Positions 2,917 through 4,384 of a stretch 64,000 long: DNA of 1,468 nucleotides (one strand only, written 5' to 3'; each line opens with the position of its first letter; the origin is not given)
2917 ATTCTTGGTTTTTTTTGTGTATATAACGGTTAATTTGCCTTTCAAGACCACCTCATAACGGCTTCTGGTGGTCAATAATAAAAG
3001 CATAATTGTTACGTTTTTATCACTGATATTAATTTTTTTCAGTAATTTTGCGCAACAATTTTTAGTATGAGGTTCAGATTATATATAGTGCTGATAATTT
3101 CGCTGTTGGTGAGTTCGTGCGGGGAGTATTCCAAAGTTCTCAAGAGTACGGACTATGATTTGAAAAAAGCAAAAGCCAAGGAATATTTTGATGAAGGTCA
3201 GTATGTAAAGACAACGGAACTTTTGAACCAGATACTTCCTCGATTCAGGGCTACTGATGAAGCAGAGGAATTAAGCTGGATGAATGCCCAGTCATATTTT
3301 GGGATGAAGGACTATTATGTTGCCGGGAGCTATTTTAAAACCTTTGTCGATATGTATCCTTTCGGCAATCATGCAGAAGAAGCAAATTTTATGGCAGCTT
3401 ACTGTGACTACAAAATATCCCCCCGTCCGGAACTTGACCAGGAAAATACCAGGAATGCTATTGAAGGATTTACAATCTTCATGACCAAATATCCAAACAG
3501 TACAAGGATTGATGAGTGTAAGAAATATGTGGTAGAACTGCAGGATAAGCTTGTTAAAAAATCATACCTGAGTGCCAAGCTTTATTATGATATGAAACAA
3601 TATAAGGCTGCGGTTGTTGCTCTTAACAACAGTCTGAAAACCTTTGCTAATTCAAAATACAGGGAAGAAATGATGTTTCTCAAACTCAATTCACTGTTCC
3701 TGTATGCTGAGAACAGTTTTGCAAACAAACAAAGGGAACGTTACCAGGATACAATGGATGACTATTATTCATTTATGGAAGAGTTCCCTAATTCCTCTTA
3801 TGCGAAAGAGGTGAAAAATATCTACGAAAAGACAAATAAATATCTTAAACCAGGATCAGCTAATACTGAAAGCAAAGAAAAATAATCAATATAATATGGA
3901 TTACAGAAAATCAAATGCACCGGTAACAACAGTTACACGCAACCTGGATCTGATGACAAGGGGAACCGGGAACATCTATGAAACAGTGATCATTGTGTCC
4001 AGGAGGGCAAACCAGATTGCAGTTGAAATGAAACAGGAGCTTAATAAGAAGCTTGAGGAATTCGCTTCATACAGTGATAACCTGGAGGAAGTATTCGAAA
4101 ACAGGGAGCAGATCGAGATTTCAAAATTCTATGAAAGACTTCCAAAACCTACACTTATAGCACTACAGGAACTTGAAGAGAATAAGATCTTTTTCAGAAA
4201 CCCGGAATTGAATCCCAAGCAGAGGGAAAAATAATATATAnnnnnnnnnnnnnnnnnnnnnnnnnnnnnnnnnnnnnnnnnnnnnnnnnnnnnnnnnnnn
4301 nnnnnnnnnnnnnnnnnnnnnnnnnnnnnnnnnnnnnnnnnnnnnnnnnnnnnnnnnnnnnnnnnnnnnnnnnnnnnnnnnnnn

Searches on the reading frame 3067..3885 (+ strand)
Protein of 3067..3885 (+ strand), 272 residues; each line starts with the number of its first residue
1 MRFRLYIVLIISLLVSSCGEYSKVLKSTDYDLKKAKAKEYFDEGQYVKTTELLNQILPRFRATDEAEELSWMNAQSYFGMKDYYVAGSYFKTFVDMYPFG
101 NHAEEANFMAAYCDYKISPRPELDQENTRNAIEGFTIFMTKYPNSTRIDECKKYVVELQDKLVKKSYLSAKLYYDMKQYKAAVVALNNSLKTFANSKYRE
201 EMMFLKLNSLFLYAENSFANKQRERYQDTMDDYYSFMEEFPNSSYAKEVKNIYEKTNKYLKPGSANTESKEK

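Call 61: search_protein_families(library=pfam, proteins=[window:3067-3885:+])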
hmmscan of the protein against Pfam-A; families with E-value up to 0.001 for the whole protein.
window:3067-3885:+ (272 aa): 3 families
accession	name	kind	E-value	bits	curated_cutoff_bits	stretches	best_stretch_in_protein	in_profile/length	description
PF13525.12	YfiO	-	1.2e-17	64.8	25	2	36-209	11-187/203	Outer membrane lipoprotein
PF13174.12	TPR_6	-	4.7e-06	27.3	26.3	0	167-196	4-33/33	Tetratricopeptide repeat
PF13512.12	TPR_18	-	0.00069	20.2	21.9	0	64-199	7-138/145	Tetratricopeptide repeat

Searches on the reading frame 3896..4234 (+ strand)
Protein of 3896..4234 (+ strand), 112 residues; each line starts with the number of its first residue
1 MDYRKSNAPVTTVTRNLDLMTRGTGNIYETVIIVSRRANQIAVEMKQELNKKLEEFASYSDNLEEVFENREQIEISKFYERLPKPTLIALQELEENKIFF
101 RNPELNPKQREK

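Call 12: find_encoding_contigs(protein=window:3896-4234:+, flank=2500, max_places=10)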
Protein window:3896-4234:+ (112 aa): 11 contigs read that carry it; 10 places shown.
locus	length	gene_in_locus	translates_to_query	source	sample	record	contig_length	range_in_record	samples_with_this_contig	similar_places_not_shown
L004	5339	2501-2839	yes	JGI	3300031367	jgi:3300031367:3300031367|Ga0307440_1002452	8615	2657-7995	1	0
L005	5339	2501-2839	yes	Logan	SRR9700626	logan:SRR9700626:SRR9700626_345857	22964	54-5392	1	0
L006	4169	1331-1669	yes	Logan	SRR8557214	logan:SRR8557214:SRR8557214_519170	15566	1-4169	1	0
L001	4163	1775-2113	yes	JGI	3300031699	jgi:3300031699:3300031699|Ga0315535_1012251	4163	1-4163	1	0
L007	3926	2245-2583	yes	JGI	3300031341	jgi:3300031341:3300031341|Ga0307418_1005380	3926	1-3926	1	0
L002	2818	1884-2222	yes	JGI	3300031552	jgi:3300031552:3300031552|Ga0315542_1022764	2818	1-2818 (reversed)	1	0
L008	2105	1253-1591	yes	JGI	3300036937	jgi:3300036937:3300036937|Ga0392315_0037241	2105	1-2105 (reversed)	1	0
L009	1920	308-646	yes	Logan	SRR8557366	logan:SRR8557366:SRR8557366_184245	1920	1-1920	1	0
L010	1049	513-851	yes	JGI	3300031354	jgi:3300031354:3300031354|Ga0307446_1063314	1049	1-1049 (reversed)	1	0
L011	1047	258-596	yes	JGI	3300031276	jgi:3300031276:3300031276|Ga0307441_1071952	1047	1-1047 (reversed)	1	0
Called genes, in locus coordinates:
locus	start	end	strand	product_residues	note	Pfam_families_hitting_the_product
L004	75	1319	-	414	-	PF00155:Aminotran_1_2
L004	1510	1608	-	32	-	-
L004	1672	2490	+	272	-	PF13174:TPR_6 (faint), PF13525:YfiO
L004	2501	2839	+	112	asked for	PF01192:RNA_pol_Rpb6 (weak)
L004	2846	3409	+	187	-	PF02441:Flavoprotein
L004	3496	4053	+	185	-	PF04127:DFP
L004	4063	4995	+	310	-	PF16119:DUF4835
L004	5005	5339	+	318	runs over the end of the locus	?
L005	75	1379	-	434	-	PF00155:Aminotran_1_2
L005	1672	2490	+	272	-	PF13174:TPR_6 (faint), PF13525:YfiO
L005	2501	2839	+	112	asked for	PF01192:RNA_pol_Rpb6 (weak)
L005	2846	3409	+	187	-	PF02441:Flavoprotein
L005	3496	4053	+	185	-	PF04127:DFP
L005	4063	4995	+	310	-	PF16119:DUF4835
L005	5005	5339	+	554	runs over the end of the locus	PF02463:SMC_N, PF13175:AAA_15, PF13476:AAA_23, PF13304:AAA_21 (faint)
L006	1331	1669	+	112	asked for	PF01192:RNA_pol_Rpb6 (weak)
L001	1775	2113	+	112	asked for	PF01192:RNA_pol_Rpb6 (weak)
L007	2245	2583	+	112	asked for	PF01192:RNA_pol_Rpb6 (weak)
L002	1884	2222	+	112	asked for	PF01192:RNA_pol_Rpb6 (weak)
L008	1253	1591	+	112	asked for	PF01192:RNA_pol_Rpb6 (weak)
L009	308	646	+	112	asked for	PF01192:RNA_pol_Rpb6 (weak)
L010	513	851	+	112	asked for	PF01192:RNA_pol_Rpb6 (weak)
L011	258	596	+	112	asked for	PF01192:RNA_pol_Rpb6 (weak)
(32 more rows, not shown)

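Call 61: search_protein_families(library=pfam, proteins=[window:3896-4234:+])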
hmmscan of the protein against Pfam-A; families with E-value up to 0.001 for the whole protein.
window:3896-4234:+ (112 aa): 1 family
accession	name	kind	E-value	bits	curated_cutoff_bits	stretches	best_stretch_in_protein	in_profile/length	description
PF01192.27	RNA_pol_Rpb6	-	1.2e-12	48.1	26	1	24-73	6-53/53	RNA polymerase Rpb6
